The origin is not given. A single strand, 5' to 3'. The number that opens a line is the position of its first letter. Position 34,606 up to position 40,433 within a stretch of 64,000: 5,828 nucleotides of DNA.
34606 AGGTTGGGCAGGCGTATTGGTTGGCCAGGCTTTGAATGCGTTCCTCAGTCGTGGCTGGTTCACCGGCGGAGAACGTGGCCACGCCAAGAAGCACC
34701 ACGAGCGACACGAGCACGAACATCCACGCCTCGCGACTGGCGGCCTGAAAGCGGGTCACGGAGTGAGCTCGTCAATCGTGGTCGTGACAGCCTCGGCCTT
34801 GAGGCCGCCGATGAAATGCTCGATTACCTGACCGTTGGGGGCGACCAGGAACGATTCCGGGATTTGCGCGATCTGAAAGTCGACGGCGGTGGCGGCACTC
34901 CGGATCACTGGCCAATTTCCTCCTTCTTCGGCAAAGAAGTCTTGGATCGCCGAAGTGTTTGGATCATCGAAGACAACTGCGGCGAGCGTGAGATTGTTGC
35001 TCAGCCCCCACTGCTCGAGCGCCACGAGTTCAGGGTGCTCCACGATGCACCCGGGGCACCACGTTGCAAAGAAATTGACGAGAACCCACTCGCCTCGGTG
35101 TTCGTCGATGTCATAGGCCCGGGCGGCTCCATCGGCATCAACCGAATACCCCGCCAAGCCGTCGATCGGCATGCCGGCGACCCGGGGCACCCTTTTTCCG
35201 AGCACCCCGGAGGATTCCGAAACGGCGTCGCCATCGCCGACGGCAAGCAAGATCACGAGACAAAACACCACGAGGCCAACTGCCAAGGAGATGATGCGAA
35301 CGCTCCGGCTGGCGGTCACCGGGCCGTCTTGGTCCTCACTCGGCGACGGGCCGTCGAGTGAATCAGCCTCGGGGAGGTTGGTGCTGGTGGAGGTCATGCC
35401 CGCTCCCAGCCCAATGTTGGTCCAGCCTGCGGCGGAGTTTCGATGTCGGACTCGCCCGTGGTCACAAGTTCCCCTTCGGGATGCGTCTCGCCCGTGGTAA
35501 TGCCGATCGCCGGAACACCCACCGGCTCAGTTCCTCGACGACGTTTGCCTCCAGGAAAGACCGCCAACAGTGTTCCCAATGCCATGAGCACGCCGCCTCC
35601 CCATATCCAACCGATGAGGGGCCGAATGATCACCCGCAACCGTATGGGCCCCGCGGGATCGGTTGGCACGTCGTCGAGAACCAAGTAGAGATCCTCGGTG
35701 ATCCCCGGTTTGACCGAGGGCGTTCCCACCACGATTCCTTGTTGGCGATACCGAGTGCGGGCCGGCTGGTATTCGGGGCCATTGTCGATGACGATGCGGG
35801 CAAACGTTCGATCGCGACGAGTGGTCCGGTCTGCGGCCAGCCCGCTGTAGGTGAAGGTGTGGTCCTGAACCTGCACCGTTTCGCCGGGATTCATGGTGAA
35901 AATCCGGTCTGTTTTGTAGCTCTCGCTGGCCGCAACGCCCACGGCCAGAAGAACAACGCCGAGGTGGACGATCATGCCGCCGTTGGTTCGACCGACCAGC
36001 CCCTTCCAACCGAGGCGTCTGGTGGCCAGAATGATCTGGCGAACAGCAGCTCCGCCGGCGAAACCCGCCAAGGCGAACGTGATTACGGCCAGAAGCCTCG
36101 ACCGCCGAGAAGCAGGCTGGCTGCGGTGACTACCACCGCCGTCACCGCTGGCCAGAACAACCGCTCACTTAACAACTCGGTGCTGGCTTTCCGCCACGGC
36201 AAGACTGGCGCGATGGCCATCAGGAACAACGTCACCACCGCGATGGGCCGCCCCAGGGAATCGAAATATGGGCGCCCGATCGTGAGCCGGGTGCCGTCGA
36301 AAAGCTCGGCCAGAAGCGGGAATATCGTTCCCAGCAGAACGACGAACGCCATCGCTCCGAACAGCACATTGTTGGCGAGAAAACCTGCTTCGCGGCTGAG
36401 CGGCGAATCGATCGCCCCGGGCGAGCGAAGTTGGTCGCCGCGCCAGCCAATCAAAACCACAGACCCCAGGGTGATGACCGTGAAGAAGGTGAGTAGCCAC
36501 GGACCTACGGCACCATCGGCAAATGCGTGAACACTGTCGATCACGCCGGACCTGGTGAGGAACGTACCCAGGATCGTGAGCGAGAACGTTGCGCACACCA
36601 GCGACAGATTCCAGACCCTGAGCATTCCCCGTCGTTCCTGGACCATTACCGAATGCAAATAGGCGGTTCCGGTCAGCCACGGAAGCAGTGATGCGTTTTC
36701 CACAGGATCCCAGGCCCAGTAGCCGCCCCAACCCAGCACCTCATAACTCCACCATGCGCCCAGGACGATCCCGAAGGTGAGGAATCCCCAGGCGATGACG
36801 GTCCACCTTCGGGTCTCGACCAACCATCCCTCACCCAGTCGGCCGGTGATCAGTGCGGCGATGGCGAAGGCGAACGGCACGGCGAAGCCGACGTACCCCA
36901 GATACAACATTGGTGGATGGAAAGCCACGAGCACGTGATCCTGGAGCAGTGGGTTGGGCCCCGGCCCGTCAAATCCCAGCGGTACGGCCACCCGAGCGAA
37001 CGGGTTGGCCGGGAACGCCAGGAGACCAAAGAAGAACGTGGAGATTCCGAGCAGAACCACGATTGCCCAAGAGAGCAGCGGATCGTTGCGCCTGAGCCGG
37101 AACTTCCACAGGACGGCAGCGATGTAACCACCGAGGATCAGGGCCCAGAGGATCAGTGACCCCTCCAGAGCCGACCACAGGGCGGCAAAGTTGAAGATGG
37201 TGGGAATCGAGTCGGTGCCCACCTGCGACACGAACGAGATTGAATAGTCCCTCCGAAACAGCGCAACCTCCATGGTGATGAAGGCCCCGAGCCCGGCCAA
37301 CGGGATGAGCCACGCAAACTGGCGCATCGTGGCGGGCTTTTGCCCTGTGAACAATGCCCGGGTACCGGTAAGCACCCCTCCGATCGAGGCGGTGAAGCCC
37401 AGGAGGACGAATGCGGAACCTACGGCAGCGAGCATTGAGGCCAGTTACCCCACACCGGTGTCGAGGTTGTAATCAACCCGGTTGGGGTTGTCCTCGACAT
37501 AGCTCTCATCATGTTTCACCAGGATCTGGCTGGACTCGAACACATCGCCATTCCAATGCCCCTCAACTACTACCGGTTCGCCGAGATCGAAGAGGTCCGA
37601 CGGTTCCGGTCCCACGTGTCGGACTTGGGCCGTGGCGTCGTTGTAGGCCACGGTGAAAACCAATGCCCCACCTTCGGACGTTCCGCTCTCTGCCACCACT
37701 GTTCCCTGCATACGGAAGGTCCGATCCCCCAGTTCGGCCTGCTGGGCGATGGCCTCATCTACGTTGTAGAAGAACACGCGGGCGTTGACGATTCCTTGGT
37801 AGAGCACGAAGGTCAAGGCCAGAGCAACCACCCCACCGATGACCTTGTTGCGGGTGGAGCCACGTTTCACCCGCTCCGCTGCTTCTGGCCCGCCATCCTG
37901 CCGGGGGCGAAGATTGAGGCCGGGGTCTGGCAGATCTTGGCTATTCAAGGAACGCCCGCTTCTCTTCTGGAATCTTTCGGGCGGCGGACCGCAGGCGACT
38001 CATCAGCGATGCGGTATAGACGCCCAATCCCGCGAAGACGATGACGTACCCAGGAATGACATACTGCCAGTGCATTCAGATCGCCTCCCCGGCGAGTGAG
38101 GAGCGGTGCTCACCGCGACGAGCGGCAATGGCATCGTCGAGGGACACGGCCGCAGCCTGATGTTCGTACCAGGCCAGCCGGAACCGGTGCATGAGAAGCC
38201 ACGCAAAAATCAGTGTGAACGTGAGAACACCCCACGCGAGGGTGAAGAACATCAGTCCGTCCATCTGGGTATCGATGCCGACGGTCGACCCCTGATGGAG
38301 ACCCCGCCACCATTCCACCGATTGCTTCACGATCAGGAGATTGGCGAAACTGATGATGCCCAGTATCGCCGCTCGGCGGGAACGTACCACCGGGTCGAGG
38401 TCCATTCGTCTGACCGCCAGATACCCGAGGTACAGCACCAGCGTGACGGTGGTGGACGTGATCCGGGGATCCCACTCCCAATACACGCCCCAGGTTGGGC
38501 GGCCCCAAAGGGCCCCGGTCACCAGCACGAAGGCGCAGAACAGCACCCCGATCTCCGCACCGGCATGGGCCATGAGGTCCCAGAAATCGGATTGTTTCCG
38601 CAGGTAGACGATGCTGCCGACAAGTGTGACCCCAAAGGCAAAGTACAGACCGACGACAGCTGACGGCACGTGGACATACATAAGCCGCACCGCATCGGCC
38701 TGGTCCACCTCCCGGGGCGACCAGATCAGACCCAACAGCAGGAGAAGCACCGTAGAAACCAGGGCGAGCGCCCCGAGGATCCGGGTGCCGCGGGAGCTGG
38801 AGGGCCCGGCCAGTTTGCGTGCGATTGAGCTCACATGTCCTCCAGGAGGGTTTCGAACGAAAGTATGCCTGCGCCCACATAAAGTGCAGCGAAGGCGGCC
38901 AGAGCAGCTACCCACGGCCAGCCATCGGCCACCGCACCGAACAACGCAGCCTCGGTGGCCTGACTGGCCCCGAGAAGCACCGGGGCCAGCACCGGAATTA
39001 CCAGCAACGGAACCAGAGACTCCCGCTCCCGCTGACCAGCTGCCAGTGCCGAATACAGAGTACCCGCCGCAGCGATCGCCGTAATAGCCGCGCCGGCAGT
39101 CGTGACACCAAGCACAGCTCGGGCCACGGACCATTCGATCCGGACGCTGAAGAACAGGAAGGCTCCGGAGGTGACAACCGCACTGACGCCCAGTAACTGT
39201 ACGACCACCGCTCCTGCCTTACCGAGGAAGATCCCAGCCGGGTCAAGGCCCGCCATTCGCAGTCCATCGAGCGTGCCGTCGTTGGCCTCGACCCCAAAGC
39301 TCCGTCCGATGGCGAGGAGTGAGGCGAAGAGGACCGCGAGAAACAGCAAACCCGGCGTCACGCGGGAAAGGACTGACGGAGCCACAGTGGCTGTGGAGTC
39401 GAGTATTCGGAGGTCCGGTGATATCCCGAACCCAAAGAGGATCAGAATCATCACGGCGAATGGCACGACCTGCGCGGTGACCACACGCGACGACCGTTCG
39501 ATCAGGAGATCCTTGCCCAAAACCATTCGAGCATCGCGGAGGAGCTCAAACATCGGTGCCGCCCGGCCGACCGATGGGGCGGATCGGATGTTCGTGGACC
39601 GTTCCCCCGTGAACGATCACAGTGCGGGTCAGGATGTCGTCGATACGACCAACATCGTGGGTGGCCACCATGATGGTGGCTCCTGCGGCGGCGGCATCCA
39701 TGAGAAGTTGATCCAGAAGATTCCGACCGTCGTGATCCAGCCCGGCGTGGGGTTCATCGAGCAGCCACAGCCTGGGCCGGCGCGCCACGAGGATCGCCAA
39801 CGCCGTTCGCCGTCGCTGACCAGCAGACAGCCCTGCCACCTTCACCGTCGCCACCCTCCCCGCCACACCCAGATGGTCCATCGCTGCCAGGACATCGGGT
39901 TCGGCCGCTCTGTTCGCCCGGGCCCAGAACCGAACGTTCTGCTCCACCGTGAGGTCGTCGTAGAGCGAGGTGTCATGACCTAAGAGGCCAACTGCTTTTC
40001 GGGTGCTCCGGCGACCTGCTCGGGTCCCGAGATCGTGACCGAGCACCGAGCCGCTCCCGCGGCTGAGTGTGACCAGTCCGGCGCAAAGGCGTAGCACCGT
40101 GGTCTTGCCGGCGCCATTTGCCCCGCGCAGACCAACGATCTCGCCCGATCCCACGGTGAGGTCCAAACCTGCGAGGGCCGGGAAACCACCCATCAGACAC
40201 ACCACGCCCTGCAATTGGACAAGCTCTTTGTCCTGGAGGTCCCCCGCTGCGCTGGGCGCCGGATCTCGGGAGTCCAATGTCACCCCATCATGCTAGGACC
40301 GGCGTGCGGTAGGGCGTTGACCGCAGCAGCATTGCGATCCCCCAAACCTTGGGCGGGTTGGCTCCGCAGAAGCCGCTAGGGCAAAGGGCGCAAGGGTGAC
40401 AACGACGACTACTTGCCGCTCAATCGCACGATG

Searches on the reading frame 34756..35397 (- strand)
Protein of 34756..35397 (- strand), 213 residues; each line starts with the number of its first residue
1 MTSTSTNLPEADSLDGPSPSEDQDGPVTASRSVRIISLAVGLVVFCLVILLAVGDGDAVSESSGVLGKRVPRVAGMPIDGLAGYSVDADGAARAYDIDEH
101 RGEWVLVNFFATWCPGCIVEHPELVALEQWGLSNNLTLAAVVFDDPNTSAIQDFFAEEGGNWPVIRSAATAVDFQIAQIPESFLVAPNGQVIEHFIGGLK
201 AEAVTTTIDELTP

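Call 24: search_protein_families(library=pfam, proteins=[window:34756-35397:-], max_evalue=0.00001)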
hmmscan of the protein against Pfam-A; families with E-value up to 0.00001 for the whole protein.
window:34756-35397:- (213 aa): 3 families
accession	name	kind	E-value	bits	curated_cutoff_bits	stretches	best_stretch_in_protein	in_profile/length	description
PF08534.16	Redoxin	-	4e-12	46.6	26.6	1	86-201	12-138/148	Redoxin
PF00578.27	AhpC-TSA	-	1.8e-08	34.8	26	1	92-192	15-122/124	AhpC/TSA family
PF00085.26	Thioredoxin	-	3.8e-07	30.5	23.5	0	103-146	19-61/103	Thioredoxin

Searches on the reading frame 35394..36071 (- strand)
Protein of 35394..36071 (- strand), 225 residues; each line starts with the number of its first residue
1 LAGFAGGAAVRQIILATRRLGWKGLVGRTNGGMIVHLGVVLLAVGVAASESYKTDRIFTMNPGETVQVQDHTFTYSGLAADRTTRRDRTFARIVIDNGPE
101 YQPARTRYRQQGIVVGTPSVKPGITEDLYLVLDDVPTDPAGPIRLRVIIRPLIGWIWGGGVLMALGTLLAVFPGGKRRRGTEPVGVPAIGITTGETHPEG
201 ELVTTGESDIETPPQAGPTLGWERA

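Call 24: search_protein_families(library=pfam, proteins=[window:35394-36071:-], max_evalue=0.00001)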
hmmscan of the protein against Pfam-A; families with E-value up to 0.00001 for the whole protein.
window:35394-36071:- (225 aa): 1 family
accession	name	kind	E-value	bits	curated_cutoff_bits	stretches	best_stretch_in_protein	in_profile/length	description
PF16327.10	CcmF_C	-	5.3e-24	85.5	28.7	1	23-171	170-320/323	Cytochrome c-type biogenesis protein CcmF C-terminal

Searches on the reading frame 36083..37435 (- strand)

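Call 24: search_protein_families(library=pfam, proteins=[window:36083-37435:-], max_evalue=0.00001)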
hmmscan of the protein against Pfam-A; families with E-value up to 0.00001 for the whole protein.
window:36083-37435:- (450 aa): 2 families
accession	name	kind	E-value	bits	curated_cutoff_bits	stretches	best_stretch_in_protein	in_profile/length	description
PF01578.25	Cytochrom_C_asm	-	1.7e-34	119.7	29.9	1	87-296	1-206/212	Cytochrome C assembly protein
PF16327.10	CcmF_C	-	9.8e-29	101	28.7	1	315-440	1-125/323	Cytochrome c-type biogenesis protein CcmF C-terminal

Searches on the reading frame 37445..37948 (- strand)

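Call 24: search_protein_families(library=pfam, proteins=[window:37445-37948:-], max_evalue=0.00001)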
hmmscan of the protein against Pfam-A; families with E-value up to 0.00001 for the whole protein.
window:37445-37948:- (167 aa): 1 family
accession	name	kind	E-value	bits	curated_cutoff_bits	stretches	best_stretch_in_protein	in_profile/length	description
PF03100.22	CcmE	-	9.2e-19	68.1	24.6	1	58-151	2-97/99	CcmE domain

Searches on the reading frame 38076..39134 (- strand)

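Call 24: search_protein_families(library=pfam, proteins=[window:38076-39134:-], max_evalue=0.00001)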
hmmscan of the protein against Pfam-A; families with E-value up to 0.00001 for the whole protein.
window:38076-39134:- (352 aa): 1 family
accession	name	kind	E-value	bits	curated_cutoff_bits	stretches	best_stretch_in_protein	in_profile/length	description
PF01578.25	Cytochrom_C_asm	-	3.6e-29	102.4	29.9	1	117-280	31-212/212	Cytochrome C assembly protein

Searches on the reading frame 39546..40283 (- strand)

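Call 25: search_protein_families(library=pfam, proteins=[window:39546-40283:-], max_evalue=0.00001)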
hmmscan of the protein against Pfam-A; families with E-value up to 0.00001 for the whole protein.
window:39546-40283:- (245 aa): 2 families
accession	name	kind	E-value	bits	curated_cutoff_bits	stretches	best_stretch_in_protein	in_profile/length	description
PF00005.33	ABC_tran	-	1.5e-26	94.1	25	1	38-179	2-136/137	ABC transporter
PF13304.12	AAA_21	-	4.4e-08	34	27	0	146-211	232-300/304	AAA domain, putative AbiEii toxin, Type IV TA system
